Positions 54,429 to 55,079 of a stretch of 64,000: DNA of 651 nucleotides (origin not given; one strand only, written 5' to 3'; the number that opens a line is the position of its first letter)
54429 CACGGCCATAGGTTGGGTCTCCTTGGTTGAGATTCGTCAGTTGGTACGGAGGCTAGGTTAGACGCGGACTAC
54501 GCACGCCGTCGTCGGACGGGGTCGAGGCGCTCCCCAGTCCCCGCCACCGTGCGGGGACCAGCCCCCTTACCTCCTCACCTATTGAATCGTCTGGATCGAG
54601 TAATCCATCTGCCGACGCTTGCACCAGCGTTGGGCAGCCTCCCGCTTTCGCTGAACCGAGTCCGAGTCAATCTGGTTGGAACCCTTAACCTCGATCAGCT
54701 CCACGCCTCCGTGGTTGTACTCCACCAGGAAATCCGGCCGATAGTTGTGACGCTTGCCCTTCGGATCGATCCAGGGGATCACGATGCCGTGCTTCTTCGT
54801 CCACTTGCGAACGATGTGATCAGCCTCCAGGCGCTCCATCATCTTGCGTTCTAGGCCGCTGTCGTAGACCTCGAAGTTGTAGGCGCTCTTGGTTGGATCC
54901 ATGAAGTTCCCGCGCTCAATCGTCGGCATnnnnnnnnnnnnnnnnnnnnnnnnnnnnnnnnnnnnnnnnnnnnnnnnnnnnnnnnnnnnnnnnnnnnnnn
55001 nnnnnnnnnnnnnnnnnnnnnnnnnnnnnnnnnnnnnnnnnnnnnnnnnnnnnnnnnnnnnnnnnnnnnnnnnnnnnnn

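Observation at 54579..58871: Type III-like R-M operon with a split Res (SF2 helicase plus separate VRR-NUC-like PD-(D/E)xK nuclease) and a methyltransferase carrying a ~280-aa C-terminal extension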

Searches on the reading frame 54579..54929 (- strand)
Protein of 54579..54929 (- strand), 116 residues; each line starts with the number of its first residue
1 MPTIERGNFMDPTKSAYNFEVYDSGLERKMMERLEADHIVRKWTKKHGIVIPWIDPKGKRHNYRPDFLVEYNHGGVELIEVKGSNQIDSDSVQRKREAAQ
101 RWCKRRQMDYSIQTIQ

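Call 3: search_protein_families(library=pfam, proteins=[window:54579-54929:-], max_evalue=0.1)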
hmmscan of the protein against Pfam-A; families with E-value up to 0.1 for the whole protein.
window:54579-54929:- (116 aa): 7 families
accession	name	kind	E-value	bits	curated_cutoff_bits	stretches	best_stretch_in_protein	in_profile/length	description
PF08722.17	Tn7_TnsA-like_N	-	1.6e-13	51.4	26.5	1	39-114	3-84/85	TnsA-like endonuclease N terminal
PF05367.17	Phage_endo_I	-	3.8e-06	27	29.1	1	14-88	7-73/149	Phage endonuclease I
PF19778.5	RE_endonuc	-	6.1e-05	23.2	23.4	1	14-105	2-91/108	Endonuclease domain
PF06356.17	DUF1064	-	0.011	16.5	24.7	1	60-88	61-89/117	Protein of unknown function (DUF1064)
PF08774.17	VRR_NUC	-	0.018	15.5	23.8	1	62-110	62-109/116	VRR-NUC domain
PF13020.12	NOV_C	-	0.032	14.7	22.1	1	44-112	13-76/91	Protein NO VEIN, C-terminal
PF12684.13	DUF3799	-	0.083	13.1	26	1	27-113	75-156/233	PDDEXK-like domain of unknown function (DUF3799)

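Call 4: search_protein_families(library=padloc, proteins=[window:54579-54929:-], max_evalue=0.1)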
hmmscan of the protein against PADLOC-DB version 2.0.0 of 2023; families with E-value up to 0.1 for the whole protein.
window:54579-54929:- (116 aa): 1 family
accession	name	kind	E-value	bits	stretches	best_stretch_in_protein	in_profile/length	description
PDLC03648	REase_III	-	1.4e-11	41.3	1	13-104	737-826/871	Type III restriction enzyme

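Call 5: search_protein_families(library=ncbifam, proteins=[window:54579-54929:-], max_evalue=0.1)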
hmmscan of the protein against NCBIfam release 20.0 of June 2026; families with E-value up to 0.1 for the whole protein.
window:54579-54929:- (116 aa): 2 families
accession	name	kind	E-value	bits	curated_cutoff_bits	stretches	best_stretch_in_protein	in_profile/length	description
NF046055.1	restr_BPTD_3080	equivalog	9.6e-13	47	800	1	12-104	848-940/970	BPTD_3080 family restriction endonuclease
NF033179.1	TnsA_like_Actin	subfamily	8.8e-08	31.9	110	1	21-112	41-129/212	TnsA-like heteromeric transposase endonuclease subunit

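Call 12: find_homologous_proteins(query=window:54579-54929:-, max_evalue=0.001)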
Query window:54579-54929:- (116 aa): 163 proteins with E <= 0.001 among 164 candidates; the best 120 are listed.
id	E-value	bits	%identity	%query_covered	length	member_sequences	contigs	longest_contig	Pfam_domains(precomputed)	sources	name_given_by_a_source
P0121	2.0e-65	236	90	100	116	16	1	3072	PF08722.18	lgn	-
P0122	6.5e-62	224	84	100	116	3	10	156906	PF08722.18,PF05367.18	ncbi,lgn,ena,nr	ncbi:MAG: TnsA endonuclease N-terminal domain-containing protein [Chloroflexi bacterium]|nr:TnsA end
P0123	1.2e-60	220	84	100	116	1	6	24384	PF08722.18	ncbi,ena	-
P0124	1.5e-60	220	81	100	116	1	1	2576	PF08722.18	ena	-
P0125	7.6e-60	218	84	100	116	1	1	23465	PF08722.18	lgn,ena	-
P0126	3.9e-58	212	80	99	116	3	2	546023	PF08722.18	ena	-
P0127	4.4e-56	206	78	100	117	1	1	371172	PF08722.18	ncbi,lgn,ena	-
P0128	1.6e-55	204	78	100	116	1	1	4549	PF08722.18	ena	-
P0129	1.8e-53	197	74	100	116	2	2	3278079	PF27227.1,PF08722.18,PF05367.18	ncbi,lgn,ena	-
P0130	9.1e-52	192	73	100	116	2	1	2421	PF08722.18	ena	-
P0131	4.6e-51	189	72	100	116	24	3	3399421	PF08722.18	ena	-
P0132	5.7e-51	189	76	96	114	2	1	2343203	PF08722.18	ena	-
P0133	8.1e-51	189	71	100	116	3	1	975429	PF08722.18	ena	-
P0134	3.7e-48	180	71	99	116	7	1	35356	PF08722.18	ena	-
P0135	1.4e-47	178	70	100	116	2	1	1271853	PF08722.18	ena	-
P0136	1.7e-47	178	70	99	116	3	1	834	PF19778.6,PF08722.18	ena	-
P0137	3.3e-47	177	68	99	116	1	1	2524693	PF08722.18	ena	-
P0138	3.5e-47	177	69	99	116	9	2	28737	PF08722.18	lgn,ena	-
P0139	4.9e-47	176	70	99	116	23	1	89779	PF08722.18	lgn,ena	-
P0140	8.1e-47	176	68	99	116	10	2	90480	PF08722.18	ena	-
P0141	2.4e-46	174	66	100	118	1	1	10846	PF08722.18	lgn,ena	-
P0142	4.0e-46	174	65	99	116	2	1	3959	PF08722.18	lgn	-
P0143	4.3e-46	173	67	99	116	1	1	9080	PF08722.18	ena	-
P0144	4.6e-46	173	69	99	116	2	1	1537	PF08722.18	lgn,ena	-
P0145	6.8e-46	173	66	100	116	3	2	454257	PF08722.18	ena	-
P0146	1.0e-45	172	67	99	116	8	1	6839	PF08722.18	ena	-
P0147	1.3e-45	172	66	99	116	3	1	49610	PF08722.18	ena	-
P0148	2.2e-45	171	68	99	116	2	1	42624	PF08722.18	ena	-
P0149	2.4e-45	171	69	100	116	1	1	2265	PF08722.18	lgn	-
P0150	2.6e-45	171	66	99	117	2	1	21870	PF08722.18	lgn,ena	-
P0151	4.3e-45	170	65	99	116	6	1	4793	PF08722.18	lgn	-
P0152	8.2e-45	169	66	99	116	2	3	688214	PF08722.18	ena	-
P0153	9.9e-45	169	66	99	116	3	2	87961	PF08722.18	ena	-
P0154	1.2e-44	169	65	99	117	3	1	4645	PF08722.18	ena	-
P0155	3.8e-44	167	66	99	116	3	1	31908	PF08722.18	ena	-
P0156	7.1e-44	166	65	99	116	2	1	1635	PF08722.18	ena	-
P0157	1.0e-43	166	64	99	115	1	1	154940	PF08722.18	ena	-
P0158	1.5e-43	165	65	98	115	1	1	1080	PF08722.18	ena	-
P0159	1.9e-43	165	65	99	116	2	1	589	PF08722.18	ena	-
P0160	2.7e-43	164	66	99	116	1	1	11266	PF08722.18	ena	-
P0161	6.7e-43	163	63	99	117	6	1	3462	PF08722.18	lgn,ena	-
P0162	1.0e-42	163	64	99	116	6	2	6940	PF08722.18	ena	-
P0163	1.1e-42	162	68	97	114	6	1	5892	PF08722.18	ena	-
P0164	1.2e-42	162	63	99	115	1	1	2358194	PF08722.18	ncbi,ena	-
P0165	2.0e-42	162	64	100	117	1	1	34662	PF08722.18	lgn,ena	-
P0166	2.9e-42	161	65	99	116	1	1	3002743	PF08722.18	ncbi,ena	-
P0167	3.8e-42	161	63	99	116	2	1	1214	PF08722.18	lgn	-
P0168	4.1e-42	161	63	99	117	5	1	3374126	PF08722.18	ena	-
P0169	5.2e-42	160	81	79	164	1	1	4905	PF08722.18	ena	-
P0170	6.0e-42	160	66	100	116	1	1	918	PF08722.18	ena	-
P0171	1.0e-41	159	65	98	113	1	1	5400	PF08722.18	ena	-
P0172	2.2e-41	158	62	100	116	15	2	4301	PF08722.18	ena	-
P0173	2.5e-41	158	66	98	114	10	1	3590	PF08722.18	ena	-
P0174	6.4e-41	157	63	99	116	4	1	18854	PF08722.18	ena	-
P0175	7.4e-41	157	62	97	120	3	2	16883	PF08722.18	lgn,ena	-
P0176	1.4e-40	156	64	98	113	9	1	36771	PF08722.18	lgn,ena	-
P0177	2.6e-40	155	62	97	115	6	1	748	PF08722.18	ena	-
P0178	3.9e-40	154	64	98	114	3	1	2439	PF08722.18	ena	-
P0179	4.9e-40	154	64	100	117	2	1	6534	PF08722.18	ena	-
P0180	1.2e-39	153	63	93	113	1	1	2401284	PF08722.18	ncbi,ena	-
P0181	2.2e-39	152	63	97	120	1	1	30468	PF08722.18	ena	-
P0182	3.4e-39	151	60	98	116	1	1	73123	PF08722.18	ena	-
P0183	6.9e-39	150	62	99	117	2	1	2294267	PF08722.18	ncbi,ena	-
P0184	7.6e-39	150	58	99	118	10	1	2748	PF08722.18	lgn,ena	-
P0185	1.3e-38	149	58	97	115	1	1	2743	PF08722.18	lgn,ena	-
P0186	1.7e-38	149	59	99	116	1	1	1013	PF08722.18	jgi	jgi:hypothetical protein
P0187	1.7e-38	149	59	99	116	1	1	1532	PF08722.18,PF27151.1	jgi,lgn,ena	jgi:hypothetical protein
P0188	3.3e-38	148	64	97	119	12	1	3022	PF08722.18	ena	-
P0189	4.4e-38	148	60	100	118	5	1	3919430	PF08722.18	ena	-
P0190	2.2e-37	145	59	98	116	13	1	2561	PF08722.18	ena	-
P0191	2.5e-37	145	62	97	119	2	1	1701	PF08722.18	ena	-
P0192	2.7e-37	145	59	100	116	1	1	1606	PF08722.18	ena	-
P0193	3.9e-37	145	63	97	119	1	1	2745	PF08722.18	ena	-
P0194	4.9e-37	144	58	99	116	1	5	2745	PF08722.18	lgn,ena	-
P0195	9.4e-37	143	58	99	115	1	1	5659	PF08722.18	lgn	-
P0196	1.1e-36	143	60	99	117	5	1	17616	PF08722.18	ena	-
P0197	1.7e-36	142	61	95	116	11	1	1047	PF08722.18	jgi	jgi:hypothetical protein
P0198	2.7e-36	142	59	95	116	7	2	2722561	PF27227.1,PF08722.18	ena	-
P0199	3.9e-36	141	57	99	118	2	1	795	PF08722.18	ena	-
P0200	4.9e-36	141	60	100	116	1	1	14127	PF08722.18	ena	-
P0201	5.6e-36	141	59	100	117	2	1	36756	PF27227.1,PF08722.18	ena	-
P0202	5.8e-36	141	57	99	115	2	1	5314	PF08722.18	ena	-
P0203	6.3e-36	141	60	99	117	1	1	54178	PF08722.18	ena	-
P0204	7.8e-36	140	57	99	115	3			PF08722.18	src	-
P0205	1.0e-35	140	58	99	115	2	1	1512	PF08722.18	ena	-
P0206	1.0e-35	140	58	96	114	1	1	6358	PF08722.18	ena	-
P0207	1.1e-35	140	59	100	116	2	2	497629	PF08722.18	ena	-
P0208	1.1e-35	140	62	95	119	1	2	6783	PF08722.18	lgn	-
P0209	1.6e-35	139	59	100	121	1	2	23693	PF08722.18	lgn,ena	-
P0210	1.6e-35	139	55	99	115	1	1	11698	PF08722.18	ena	-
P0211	1.6e-35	139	58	99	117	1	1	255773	PF08722.18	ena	-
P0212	1.7e-35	139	57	99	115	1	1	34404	PF08722.18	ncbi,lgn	-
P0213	1.8e-35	139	58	99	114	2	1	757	PF08722.18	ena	-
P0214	2.2e-35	139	58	100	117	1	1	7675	PF08722.18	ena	-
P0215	2.5e-35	139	55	99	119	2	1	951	PF08722.18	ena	-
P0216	2.7e-35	139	61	94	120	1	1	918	PF08722.18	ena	-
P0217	2.7e-35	139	57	99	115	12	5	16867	PF08722.18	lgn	-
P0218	3.3e-35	138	56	99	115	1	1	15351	PF08722.18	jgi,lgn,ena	-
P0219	3.8e-35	138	59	97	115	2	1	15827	PF08722.18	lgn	-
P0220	4.4e-35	138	56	99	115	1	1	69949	PF08722.18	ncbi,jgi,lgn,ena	-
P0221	4.5e-35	138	57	99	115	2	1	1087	PF08722.18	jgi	jgi:hypothetical protein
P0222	4.6e-35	138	57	99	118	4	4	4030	PF08722.18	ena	-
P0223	5.0e-35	138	54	99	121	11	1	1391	PF08722.18,PF27151.1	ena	-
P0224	5.4e-35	138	57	100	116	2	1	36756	PF08722.18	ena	-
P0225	9.2e-35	137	52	99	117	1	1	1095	PF08722.18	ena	-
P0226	9.3e-35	137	59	95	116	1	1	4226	PF08722.18,PF27151.1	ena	-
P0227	1.1e-34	137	54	98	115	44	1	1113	PF08722.18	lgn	-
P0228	1.1e-34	137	55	99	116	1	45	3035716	PF08722.18,PF27151.1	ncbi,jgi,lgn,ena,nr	ncbi:MAG: TnsA endonuclease N-terminal domain-containing protein [Armatimonadetes bacterium]|jgi:hyp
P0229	1.5e-34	136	57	99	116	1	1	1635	PF08722.18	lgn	-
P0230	1.5e-34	136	56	99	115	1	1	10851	PF08722.18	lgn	-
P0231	1.6e-34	136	56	99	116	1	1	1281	PF08722.18,PF27151.1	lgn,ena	-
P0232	2.2e-34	136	56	94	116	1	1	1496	PF08722.18,PF27151.1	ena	-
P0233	2.6e-34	135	55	98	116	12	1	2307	PF08722.18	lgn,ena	-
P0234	2.6e-34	135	55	100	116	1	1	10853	PF08722.18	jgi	jgi:hypothetical protein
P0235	3.4e-34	135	55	95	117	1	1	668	PF08722.18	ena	-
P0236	3.5e-34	135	57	99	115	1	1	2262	PF08722.18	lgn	-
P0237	5.7e-34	134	54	99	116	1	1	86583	PF08722.18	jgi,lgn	jgi:hypothetical protein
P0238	5.8e-34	134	57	94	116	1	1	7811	PF08722.18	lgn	-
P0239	6.5e-34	134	54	100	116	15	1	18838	PF08722.18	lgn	-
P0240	7.7e-34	134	57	99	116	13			PF08722.18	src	-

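Call 14: search_solved_structures(query=window:54579-54929:-, max_evalue=1, show_alignments=2)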
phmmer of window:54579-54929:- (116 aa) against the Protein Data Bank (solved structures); distinct sequences matched with E-value up to 1: 5.
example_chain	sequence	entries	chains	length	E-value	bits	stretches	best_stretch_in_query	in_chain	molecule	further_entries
6k8q_A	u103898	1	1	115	0.13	15.4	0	46-71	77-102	Mitochondrial import inner membrane translocase subunit TIM21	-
2ciu_A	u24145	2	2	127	0.17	15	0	46-71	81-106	IMPORT INNER MEMBRANE TRANSLOCASE SUBUNIT TIM21 MITOCHONDRIAL | Mitochondrial import inner membrane translocase subunit TIM21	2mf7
1m0d_A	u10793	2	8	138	0.19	14.8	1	22-84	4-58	Endodeoxyribonuclease I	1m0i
2pfj_A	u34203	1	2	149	0.28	14.3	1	21-70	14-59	Endodeoxyribonuclease 1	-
1fzr_A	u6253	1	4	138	0.36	14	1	22-70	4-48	ENDONUCLEASE I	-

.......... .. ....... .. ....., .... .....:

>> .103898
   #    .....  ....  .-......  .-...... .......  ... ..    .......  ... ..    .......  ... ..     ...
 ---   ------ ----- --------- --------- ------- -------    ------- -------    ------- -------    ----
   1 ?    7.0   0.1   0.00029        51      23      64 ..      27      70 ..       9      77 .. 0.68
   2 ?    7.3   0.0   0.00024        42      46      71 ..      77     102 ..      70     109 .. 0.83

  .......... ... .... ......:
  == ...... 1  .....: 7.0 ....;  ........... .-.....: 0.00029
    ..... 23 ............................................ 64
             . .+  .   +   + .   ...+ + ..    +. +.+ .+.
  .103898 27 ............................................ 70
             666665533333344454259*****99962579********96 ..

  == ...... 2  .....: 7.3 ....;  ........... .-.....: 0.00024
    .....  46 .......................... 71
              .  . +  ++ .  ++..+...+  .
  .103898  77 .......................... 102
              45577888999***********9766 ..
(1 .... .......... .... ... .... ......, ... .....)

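Call 28: search_protein_representatives(alignment_id=A1)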
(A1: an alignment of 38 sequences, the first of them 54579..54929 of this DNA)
Query: 38 sequences, 116 profile positions. Proteins with E-value up to 0.001 (for the whole library): 3547; up to 1e-10: 284; up to 1e-30: 8. The best 150 are listed.
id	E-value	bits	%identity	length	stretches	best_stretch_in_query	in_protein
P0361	1.2e-53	196.1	-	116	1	1-115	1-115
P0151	2.2e-53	195.3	-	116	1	1-115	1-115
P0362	2.9e-51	188.4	-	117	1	1-113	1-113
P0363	4.8e-37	142.6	-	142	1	1-85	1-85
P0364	6.4e-35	135.7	-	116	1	1-114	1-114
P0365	7.6e-35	135.5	-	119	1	2-115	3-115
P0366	6.2e-34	132.5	-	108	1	36-115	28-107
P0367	1.0e-33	131.8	-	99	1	1-74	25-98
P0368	1.4e-28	115.3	-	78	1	1-76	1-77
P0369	2.1e-28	114.7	-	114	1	1-113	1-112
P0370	3.7e-28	113.9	-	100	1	1-72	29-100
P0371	2.7e-27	111.1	-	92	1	34-100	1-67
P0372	4.2e-26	107.3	-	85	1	31-115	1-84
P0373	1.4e-25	105.6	-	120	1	1-74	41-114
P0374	5.8e-25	103.6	-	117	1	1-114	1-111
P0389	7.4e-20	87.2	-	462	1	4-110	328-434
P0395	1.7e-18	82.8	-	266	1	4-112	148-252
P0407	1.8e-16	76.3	-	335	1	4-109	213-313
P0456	1.2e-13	67.1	-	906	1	7-105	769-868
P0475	4.1e-13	65.4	-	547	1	21-113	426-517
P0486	7.3e-13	64.6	-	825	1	8-111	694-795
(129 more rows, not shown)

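Call 52: search_protein_families(library=ncbifam, proteins=[P0456, P0486, P0475, P0389, P0395, P0407], max_evalue=0.001)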
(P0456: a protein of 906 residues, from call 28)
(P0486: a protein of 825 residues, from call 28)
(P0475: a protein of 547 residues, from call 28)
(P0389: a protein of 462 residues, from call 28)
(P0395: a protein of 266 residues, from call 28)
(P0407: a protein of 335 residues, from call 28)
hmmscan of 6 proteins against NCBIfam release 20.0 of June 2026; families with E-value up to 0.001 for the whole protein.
P0456 (906 aa): 3 families
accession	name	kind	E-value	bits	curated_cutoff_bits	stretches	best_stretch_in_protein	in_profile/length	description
NF046055.1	restr_BPTD_3080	equivalog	3.1e-27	95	800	2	781-886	855-956/970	BPTD_3080 family restriction endonuclease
NF012027.0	PRK15483.1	equivalog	4e-06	25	564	1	381-437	488-547/986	type III restriction-modification system endonuclease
NF053632.1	heli_RadD_YejH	equivalog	1.4e-05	23.6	720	1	329-440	252-347/573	DNA repair helicase RadD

P0486 (825 aa): 5 families
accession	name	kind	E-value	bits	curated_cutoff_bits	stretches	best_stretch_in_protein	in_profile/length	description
NF046055.1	restr_BPTD_3080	equivalog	3.8e-21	74.8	800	2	667-806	823-957/970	BPTD_3080 family restriction endonuclease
NF012027.0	PRK15483.1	equivalog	2.1e-13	49.1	564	1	352-401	501-550/986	type III restriction-modification system endonuclease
NF008521.0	PRK11448.1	equivalog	5.5e-06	24.7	729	0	332-396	740-800/1123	type I restriction-modification system endonuclease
NF033179.1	TnsA_like_Actin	subfamily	7.8e-06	25.5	110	1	703-788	37-121/212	TnsA-like heteromeric transposase endonuclease subunit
NF053632.1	heli_RadD_YejH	equivalog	0.00075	17.9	720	0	333-401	280-347/573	DNA repair helicase RadD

P0475 (547 aa): 6 families
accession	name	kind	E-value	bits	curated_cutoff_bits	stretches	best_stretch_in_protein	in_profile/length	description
NF033179.1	TnsA_like_Actin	subfamily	3e-13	49.7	110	1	404-521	20-134/212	TnsA-like heteromeric transposase endonuclease subunit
NF047595.1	IS66_ISRel24_TnpA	equivalog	4.1e-08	33.8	74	0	47-92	1-46/113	IS66-like element accessory protein TnpA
NF033558.1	transpos_IS1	equivalog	1.3e-06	28.5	100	0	48-109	37-97/199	IS1 family transposase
NF048019.1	IS256_Zn_var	equivalog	7.1e-06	25.5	150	0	102-145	34-77/304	IS256 family transposase, variant Zn-binding type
NF040595.1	HTH_Cbp1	equivalog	2.7e-05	24.1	140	0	263-364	10-107/135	CRISPR DNA repeat-binding protein Cbp1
NF040785.1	CD3324_fam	subfamily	0.00048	20.2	65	0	108-136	53-80/82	CD3324 family protein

P0389 (462 aa): 32 families (the best 25 are shown)
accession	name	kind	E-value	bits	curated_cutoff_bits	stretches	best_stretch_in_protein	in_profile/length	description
TIGR01969.1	minD_arch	subfamily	1.4e-41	142.3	201.75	1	41-284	1-234/251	cell division ATPase MinD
TIGR01968.1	minD_bact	equivalog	1e-31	110.3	212.9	1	41-301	2-258/261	septum site-determining protein MinD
NF008079.0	PRK10818.1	equivalog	2.4e-20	73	508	1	41-303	3-270/270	septum site-determining protein MinD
NF041546.1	ParA_partition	equivalog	8.8e-16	58.1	180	2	42-78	1-37/203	ParA family partition ATPase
TIGR03371.1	cellulose_yhjQ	equivalog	9.3e-15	54.8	157.85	1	41-281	2-242/246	cellulose biosynthesis protein BcsQ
TIGR01007.1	eps_fam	subfamily_domain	3.2e-12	46.4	108.05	1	35-166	13-144/204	polysaccharide biosynthesis tyrosine autokinase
NF041136.1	MrpORP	equivalog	1.7e-11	44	450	1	42-80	7-45/365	iron-sulfur cluster carrier protein MrpORP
NF008669.0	PRK11670.1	equivalog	4.7e-11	42.2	348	1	42-198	109-265/369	iron-sulfur cluster carrier protein ApbC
TIGR03018.1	pepcterm_TyrKin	hypoth_equivalog_domain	8e-11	41.7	230.65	1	42-200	37-199/207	XrtA-associated tyrosine autokinase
TIGR03815.1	CpaE_hom_Actino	equivalog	2.7e-10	39.9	154.45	1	41-200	112-272/340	septum site-determining protein Ssd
NF047398.1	AAA_KGGVGR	domain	1.6e-09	38.4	90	1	41-79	3-41/190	KGGVGR-motif variant AAA ATPase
TIGR03453.1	partition_RepA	equivalog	1.3e-08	34.1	348.45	1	29-185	94-267/387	plasmid partitioning protein RepA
TIGR00345.1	GET3_arsA_TRC40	subfamily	4.5e-08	33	135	1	46-78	2-34/299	TRC40/GET3/ArsA family transport-energizing ATPase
NF033200.1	F430_CfbC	exception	4.9e-08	32.7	402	1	48-283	7-241/260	Ni-sirohydrochlorin a,c-diamide reductive cyclase ATP-dependent reductase subunit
NF010259.0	PRK13705.1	equivalog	1e-07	31.3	725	1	36-94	102-160/388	plasmid-partitioning protein SopA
NF046055.1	restr_BPTD_3080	equivalog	4.5e-07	28.2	800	1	273-429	787-941/970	BPTD_3080 family restriction endonuclease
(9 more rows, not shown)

P0395 (266 aa): 1 family
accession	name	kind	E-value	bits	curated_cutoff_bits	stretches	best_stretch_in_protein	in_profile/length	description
NF046055.1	restr_BPTD_3080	equivalog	4.5e-08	31.5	800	1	166-244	860-940/970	BPTD_3080 family restriction endonuclease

P0407 (335 aa): 2 families
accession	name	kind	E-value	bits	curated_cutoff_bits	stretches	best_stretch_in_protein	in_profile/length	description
NF033179.1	TnsA_like_Actin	subfamily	3.5e-05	23.4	110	1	209-308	22-121/212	TnsA-like heteromeric transposase endonuclease subunit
TIGR01453.1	grpIintron_endo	subfamily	0.00078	19.5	56.05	0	62-145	119-209/215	group I intron endonuclease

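Call 53: search_protein_families(library=padloc, proteins=[P0456, P0486, P0475, P0389, P0395, P0407], max_evalue=0.001)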
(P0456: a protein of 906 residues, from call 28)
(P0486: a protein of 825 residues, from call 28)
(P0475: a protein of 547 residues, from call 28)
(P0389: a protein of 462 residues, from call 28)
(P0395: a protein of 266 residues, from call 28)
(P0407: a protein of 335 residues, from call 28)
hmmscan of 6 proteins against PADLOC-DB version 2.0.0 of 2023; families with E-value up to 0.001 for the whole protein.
P0456 (906 aa): 6 families
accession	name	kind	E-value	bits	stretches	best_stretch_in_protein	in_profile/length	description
PDLC03648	REase_III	-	3.4e-158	526.3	2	89-582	2-521/871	Type III restriction enzyme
PDLC03647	REase_III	-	7.3e-12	42.3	1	346-463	458-581/989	Type III restriction enzyme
PDLC03650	REase_III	-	1.6e-10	38.1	1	209-442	222-428/898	Type III restriction enzyme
PDLC03653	REase_III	-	2.2e-08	30.7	1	214-456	262-490/883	Type III restriction enzyme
PDLC03649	REase_III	-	7e-07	25.5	1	343-437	448-540/973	Type III restriction enzyme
PDLC03659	mREase_IV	-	0.00077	15.4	0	390-435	508-553/945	Type IV methyl-directed restriction enzyme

P0486 (825 aa): 8 families
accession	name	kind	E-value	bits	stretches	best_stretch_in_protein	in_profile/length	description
PDLC03648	REase_III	-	6.2e-73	244.3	2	166-451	111-408/871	Type III restriction enzyme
PDLC03647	REase_III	-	3.5e-15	53.2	1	338-422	492-579/989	Type III restriction enzyme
PDLC03649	REase_III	-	4.9e-14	49.2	1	351-400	493-542/973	Type III restriction enzyme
PDLC03650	REase_III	-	2.9e-12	43.8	1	189-443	226-472/898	Type III restriction enzyme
PDLC03659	mREase_IV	-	1.4e-10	37.8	1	322-419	484-572/945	Type IV methyl-directed restriction enzyme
PDLC03653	REase_III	-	1.6e-07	27.9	1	190-416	262-489/883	Type III restriction enzyme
PDLC03651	REase_III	-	5.6e-07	26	1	343-376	399-432/873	Type III restriction enzyme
PDLC03658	mREase_IV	-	7.7e-07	25.2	1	350-397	499-546/953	Type IV methyl-directed restriction enzyme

P0475 (547 aa): 3 families
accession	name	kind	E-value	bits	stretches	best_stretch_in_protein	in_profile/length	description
PDLC03687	HEase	-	5.8e-11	40.6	1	157-252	3-100/178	homing endonuclease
PDLC04388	PDC-M06B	-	4.4e-05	21.5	1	102-158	66-122/174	-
PDLC04133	mad1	-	0.00072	17.8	0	119-143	7-31/60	mads_1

P0389 (462 aa): 1 family
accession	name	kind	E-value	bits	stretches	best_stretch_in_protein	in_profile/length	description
PDLC04559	PDC-M28B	-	1.6e-05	22.2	1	41-79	129-167/438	-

P0395 (266 aa): 1 family
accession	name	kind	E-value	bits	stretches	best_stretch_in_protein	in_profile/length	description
PDLC03648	REase_III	-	0.00012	18.3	1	169-244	752-826/871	Type III restriction enzyme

P0407 (335 aa): 0 families
